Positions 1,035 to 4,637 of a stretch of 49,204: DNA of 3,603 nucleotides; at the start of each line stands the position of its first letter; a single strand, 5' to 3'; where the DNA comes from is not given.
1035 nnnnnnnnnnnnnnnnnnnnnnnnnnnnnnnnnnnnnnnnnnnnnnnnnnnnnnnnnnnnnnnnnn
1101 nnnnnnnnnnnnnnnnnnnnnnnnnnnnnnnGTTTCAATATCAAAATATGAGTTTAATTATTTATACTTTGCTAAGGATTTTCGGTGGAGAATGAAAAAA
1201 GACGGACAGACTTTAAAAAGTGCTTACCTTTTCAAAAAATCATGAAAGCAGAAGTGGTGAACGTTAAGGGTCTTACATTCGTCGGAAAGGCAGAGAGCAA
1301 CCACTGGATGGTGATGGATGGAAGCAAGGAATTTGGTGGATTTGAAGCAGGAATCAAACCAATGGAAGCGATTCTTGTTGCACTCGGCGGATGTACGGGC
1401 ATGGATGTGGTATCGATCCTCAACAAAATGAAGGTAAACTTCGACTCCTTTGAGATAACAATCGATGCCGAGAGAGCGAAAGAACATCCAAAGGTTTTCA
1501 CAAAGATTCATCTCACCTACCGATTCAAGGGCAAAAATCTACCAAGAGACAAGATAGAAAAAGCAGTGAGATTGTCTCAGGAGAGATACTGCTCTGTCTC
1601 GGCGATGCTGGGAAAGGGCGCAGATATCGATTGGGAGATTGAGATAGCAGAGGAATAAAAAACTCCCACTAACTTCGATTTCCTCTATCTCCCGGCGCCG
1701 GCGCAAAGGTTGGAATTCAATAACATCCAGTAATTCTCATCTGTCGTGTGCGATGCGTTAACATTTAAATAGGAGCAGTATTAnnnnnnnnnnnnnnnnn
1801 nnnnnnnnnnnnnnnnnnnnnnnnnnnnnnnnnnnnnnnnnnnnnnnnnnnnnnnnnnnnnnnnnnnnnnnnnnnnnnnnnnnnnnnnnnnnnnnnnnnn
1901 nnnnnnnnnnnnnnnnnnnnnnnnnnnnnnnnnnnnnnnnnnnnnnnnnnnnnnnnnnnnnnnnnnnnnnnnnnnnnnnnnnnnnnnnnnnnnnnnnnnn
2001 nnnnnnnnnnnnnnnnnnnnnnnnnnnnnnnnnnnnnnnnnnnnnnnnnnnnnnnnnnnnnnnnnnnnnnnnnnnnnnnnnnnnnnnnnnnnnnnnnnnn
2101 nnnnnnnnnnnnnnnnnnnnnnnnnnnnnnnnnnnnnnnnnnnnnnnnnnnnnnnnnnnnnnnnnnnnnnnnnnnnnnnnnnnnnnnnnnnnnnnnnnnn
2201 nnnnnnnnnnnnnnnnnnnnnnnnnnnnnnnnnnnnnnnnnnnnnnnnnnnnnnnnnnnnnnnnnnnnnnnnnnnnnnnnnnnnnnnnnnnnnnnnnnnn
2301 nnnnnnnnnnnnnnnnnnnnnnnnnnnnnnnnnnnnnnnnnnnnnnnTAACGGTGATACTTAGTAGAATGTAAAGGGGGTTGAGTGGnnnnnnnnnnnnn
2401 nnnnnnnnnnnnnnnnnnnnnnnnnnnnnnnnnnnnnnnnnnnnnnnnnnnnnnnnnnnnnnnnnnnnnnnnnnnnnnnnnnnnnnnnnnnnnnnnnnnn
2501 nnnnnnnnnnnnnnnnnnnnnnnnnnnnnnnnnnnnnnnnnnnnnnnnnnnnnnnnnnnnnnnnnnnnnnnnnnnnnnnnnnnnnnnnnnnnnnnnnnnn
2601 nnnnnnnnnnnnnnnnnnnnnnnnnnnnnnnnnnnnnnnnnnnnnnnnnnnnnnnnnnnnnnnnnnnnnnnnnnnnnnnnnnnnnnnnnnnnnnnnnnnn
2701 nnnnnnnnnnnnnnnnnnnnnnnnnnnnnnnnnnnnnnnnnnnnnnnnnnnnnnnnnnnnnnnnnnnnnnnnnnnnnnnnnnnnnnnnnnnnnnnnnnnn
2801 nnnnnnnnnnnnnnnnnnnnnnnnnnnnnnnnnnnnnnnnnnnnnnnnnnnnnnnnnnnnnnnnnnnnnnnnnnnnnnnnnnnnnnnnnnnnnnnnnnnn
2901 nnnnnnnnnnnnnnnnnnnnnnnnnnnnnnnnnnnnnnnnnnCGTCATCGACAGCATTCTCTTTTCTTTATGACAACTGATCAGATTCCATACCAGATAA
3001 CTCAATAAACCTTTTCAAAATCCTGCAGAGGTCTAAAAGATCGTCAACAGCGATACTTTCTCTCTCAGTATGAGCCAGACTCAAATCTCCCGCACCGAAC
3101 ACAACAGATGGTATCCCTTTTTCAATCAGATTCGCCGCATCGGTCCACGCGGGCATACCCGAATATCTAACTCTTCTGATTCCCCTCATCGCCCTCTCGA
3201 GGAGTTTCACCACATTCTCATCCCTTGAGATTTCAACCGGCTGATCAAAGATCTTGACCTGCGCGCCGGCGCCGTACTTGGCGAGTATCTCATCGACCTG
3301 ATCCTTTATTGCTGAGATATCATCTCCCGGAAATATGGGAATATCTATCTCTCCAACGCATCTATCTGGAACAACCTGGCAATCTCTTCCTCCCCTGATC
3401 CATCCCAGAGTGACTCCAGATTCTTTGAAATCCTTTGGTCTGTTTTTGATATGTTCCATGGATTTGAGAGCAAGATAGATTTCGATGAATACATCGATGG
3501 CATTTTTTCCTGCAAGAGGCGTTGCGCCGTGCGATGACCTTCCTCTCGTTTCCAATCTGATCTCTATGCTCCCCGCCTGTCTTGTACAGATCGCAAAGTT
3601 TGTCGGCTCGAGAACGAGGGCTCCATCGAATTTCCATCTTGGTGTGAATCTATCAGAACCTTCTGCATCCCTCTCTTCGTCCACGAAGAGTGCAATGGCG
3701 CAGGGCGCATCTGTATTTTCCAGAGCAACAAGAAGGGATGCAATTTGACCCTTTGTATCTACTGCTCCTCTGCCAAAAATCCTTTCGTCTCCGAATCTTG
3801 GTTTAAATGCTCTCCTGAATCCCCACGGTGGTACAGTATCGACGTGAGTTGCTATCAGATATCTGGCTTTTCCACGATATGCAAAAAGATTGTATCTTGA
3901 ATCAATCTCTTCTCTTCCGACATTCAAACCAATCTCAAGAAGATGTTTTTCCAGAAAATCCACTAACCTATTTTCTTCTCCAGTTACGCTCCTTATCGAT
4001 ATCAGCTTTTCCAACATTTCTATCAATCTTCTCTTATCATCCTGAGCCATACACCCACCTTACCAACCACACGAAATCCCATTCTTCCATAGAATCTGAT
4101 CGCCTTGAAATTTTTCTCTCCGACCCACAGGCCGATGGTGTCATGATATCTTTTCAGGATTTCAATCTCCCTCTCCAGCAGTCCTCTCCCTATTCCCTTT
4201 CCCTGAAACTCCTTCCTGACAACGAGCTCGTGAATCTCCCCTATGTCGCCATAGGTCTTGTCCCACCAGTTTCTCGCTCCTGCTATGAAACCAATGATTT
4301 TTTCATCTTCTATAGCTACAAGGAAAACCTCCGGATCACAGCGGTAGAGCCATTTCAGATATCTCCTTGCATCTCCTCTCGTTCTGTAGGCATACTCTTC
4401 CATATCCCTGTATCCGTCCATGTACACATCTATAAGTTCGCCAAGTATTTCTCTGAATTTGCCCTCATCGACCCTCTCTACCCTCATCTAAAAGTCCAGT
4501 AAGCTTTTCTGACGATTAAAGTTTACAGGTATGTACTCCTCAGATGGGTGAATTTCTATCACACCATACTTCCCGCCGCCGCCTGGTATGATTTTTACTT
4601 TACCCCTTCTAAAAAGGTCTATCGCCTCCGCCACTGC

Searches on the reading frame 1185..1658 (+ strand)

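Call 44: search_protein_families(library=pfam, proteins=[window:1185-1658:+], max_evalue=0.0001)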
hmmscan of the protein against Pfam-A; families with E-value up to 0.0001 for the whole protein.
window:1185-1658:+ (157 aa): 1 family
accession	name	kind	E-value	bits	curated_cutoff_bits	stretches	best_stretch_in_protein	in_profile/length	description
PF02566.24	OsmC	-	8.3e-22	77.9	27.5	1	54-151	3-100/100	OsmC-like protein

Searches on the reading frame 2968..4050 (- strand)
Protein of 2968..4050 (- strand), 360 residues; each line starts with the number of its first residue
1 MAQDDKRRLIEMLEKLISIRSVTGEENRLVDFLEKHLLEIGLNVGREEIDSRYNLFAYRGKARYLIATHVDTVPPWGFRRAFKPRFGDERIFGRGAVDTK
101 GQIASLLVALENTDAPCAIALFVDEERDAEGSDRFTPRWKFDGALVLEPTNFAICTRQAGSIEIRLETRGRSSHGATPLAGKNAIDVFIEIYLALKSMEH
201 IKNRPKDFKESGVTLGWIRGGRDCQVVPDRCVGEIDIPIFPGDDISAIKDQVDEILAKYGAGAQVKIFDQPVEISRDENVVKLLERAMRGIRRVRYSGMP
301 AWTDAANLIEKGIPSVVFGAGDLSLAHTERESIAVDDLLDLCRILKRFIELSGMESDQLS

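Call 44: search_protein_families(library=pfam, proteins=[window:2968-4050:-], max_evalue=0.0001)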
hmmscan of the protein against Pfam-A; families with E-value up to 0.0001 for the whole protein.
window:2968-4050:- (360 aa): 2 families
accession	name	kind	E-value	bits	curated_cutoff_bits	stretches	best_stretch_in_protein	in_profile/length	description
PF01546.33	Peptidase_M20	-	1.2e-22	81.3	24.6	1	65-350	1-205/206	Peptidase family M20/M25/M40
PF07687.19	M20_dimer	-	1.9e-14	53.9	21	1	158-259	3-102/107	Peptidase dimerisation domain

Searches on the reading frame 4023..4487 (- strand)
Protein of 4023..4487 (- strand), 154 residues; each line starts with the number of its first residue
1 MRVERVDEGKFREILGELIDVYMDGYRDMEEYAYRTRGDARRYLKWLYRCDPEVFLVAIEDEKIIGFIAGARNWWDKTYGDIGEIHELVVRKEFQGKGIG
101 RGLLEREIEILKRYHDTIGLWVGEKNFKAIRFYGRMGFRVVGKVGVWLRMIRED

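Call 44: search_protein_families(library=pfam, proteins=[window:4023-4487:-], max_evalue=0.0001)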
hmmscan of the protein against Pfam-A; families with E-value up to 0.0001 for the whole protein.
window:4023-4487:- (154 aa): 5 families
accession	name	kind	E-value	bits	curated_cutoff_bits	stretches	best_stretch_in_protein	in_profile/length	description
PF00583.31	Acetyltransf_1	-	8.8e-20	71.6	20.7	1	32-138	14-116/116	Acetyltransferase (GNAT) family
PF13508.13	Acetyltransf_7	-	1.7e-16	60.8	27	1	53-139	3-83/84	Acetyltransferase (GNAT) domain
PF13673.13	Acetyltransf_10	-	1.3e-12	48.2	23.6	1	54-143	31-112/128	Acetyltransferase (GNAT) domain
PF08445.16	FR47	-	3.5e-09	37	22.1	1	81-141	20-80/86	FR47-like protein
PF13420.13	Acetyltransf_4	-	7.8e-06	26.4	24.3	1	40-143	37-139/155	Acetyltransferase (GNAT) domain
